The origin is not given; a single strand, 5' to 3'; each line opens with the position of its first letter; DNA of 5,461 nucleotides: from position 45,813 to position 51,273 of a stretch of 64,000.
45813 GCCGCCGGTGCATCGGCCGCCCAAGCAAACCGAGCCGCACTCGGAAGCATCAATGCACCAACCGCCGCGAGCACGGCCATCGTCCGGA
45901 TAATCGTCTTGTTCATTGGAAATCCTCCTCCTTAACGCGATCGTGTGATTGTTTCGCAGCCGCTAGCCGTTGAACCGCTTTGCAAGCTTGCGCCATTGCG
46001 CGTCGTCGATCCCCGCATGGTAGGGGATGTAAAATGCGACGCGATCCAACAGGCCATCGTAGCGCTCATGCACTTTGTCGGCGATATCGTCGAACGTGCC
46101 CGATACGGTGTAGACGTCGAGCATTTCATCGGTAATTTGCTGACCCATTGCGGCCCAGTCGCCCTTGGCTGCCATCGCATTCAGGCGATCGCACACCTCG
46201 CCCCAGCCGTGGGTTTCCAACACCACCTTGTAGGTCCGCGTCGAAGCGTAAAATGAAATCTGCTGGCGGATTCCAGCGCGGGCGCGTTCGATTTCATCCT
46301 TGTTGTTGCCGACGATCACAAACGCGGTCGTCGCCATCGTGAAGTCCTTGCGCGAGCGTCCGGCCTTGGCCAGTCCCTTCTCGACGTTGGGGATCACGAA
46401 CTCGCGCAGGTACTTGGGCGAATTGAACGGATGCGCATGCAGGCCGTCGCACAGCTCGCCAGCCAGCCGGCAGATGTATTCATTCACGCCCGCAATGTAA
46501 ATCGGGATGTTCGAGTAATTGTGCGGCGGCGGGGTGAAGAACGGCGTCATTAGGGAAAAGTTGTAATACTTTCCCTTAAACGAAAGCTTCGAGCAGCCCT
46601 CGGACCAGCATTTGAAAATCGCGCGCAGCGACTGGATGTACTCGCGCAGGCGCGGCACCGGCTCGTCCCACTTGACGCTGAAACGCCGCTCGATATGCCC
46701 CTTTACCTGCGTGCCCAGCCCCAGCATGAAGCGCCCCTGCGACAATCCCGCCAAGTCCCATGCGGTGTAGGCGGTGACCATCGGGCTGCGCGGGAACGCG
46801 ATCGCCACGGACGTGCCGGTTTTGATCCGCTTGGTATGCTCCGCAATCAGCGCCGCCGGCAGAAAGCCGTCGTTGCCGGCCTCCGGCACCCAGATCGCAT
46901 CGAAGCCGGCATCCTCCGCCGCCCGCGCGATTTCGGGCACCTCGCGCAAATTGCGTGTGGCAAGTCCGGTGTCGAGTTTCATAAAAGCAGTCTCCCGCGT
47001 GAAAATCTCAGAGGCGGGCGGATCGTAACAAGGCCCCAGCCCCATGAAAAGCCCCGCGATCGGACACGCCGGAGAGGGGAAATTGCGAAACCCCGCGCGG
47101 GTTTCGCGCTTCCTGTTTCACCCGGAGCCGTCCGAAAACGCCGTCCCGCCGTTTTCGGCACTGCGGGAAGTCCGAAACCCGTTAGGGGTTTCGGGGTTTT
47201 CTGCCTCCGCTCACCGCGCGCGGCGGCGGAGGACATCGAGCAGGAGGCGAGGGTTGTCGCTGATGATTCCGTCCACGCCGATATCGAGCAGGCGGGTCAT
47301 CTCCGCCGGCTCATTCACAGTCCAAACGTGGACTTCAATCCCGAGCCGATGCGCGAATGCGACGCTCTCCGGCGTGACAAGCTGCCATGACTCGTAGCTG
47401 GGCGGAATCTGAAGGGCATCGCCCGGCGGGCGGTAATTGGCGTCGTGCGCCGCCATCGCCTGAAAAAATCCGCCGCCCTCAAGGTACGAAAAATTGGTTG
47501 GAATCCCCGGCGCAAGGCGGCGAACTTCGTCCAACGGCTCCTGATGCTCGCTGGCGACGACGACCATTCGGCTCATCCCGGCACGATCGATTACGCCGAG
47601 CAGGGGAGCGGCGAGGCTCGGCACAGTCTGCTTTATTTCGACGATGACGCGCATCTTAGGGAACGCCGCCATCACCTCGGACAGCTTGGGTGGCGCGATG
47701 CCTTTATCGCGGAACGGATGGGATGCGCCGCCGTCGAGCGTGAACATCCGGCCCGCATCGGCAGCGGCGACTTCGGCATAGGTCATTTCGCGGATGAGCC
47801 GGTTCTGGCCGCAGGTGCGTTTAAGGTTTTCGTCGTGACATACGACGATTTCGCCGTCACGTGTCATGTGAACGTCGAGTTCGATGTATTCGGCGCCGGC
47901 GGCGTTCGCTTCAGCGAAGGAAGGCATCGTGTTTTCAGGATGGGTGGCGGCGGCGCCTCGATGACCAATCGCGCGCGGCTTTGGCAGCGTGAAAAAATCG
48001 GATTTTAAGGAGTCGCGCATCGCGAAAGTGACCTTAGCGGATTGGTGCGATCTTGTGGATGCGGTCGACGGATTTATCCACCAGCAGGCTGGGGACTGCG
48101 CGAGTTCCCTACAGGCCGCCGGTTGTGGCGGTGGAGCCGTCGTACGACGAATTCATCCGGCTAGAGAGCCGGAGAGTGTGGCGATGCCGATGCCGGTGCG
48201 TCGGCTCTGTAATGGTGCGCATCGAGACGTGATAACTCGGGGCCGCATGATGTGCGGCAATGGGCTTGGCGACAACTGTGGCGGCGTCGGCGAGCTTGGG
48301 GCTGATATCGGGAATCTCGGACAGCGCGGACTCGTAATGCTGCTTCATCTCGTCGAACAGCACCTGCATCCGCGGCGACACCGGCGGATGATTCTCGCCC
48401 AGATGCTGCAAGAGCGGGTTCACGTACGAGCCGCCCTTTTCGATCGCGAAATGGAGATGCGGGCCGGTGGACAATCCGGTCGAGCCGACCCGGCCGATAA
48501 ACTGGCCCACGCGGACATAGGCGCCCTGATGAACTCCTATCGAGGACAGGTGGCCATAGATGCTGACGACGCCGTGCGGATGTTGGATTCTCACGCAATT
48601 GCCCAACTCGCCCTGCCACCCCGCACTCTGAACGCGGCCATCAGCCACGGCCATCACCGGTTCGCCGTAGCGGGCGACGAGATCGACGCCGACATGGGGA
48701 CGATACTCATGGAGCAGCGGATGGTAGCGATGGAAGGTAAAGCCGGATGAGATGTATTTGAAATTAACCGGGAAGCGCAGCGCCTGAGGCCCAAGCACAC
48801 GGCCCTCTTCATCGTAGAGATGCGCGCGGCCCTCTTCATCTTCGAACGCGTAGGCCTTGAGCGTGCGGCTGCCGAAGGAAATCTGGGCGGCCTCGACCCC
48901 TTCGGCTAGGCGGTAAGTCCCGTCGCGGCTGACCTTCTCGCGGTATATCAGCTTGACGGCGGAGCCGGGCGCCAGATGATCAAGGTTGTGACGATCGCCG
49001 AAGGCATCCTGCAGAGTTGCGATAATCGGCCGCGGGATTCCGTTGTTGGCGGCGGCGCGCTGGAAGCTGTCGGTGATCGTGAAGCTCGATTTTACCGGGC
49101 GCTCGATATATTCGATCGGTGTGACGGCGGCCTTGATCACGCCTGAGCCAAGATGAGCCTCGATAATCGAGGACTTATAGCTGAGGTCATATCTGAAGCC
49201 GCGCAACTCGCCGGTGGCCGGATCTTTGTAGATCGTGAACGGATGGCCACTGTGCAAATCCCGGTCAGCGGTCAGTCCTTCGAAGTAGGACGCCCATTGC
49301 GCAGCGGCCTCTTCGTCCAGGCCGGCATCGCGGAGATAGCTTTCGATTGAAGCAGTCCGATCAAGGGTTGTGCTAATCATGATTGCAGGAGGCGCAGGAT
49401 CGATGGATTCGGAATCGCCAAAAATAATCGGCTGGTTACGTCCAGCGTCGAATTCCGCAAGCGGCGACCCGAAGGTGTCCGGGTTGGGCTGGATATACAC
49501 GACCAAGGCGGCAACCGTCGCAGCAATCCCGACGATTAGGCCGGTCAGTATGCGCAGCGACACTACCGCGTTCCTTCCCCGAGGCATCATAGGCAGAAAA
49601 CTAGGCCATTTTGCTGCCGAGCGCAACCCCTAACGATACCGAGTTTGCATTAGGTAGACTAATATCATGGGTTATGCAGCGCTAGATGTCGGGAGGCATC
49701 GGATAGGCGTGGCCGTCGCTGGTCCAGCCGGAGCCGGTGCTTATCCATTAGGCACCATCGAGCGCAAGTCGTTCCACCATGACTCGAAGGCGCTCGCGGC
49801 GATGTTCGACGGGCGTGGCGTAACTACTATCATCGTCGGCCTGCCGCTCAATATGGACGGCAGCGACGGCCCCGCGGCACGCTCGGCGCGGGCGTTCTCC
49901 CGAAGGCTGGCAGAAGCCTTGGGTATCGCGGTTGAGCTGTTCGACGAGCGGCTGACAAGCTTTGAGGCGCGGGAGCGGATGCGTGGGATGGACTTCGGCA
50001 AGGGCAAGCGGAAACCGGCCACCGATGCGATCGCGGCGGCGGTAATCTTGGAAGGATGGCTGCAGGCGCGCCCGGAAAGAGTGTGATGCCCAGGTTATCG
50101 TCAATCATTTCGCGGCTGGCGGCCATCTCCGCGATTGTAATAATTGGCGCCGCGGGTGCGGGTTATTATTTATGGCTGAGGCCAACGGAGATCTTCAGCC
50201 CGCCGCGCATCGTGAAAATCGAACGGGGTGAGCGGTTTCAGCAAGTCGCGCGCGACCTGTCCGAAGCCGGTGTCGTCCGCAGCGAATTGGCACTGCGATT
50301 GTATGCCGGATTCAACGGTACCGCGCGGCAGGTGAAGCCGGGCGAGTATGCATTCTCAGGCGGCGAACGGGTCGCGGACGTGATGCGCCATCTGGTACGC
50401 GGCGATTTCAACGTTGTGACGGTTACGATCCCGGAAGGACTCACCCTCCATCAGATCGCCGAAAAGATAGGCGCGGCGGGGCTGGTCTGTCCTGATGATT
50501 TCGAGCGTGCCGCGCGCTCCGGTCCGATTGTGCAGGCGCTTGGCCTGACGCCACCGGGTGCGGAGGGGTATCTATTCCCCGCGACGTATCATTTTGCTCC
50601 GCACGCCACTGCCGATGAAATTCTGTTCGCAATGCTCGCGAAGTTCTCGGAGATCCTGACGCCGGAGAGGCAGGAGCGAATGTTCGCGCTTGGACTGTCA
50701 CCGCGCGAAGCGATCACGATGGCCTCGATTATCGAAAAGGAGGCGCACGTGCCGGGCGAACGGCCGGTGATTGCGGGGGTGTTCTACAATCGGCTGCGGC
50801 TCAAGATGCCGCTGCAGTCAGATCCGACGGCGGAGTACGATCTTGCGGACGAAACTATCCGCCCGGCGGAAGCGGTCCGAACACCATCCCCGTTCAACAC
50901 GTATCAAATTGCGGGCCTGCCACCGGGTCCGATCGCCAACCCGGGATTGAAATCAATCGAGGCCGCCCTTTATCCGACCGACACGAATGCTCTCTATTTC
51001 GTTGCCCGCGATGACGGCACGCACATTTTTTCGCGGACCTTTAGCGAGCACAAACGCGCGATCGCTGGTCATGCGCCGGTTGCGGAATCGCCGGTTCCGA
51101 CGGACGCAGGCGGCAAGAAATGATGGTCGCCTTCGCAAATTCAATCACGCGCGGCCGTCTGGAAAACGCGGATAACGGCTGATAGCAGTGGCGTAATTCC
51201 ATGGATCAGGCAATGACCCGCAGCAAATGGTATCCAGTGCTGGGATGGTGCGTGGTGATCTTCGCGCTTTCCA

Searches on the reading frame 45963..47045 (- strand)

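Call 13: search_protein_families(library=pfam, proteins=[window:45963-47045:-], max_evalue=0.001)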
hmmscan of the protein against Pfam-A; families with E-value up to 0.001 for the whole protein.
window:45963-47045:- (360 aa): 1 family
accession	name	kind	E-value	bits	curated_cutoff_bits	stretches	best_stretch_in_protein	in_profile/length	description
PF00296.26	Bac_luciferase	-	4.1e-72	243.6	27.9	1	30-333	18-312/314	Luciferase-like monooxygenase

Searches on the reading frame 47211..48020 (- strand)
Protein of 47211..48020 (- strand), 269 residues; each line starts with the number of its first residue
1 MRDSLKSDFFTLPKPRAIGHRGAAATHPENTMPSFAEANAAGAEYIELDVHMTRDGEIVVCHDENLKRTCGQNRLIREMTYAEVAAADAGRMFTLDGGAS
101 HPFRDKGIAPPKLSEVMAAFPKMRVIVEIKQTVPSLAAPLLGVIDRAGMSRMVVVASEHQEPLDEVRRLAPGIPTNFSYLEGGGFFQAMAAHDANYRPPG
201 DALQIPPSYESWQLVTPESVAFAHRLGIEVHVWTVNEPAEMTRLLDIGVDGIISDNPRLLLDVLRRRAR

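Call 13: search_protein_families(library=pfam, proteins=[window:47211-48020:-], max_evalue=0.001)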
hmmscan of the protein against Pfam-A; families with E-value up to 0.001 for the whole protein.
window:47211-48020:- (269 aa): 2 families
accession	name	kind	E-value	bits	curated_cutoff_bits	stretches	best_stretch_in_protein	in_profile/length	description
PF03009.23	GDPD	-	7.4e-46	157.7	23.6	1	20-258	1-243/244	Glycerophosphoryl diester phosphodiesterase family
PF13653.12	GDPD_2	-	6.4e-08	33.3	27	1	230-257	2-29/30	Glycerophosphoryl diester phosphodiesterase family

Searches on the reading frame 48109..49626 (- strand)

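Call 13: search_protein_families(library=pfam, proteins=[window:48109-49626:-], max_evalue=0.001)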
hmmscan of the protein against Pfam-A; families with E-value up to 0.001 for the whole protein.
window:48109-49626:- (505 aa): 1 family
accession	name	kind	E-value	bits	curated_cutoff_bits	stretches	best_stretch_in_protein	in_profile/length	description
PF01551.29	Peptidase_M23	-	3.2e-32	111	28.7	1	310-404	2-96/96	Peptidase family M23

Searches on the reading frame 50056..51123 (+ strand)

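Call 13: search_protein_families(library=pfam, proteins=[window:50056-51123:+], max_evalue=0.001)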
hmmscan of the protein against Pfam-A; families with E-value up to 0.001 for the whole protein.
window:50056-51123:+ (355 aa): 1 family
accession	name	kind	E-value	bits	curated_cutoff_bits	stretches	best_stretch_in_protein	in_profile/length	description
PF02618.21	YceG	-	7.3e-87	291.8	32.4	1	53-336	1-273/275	YceG-like family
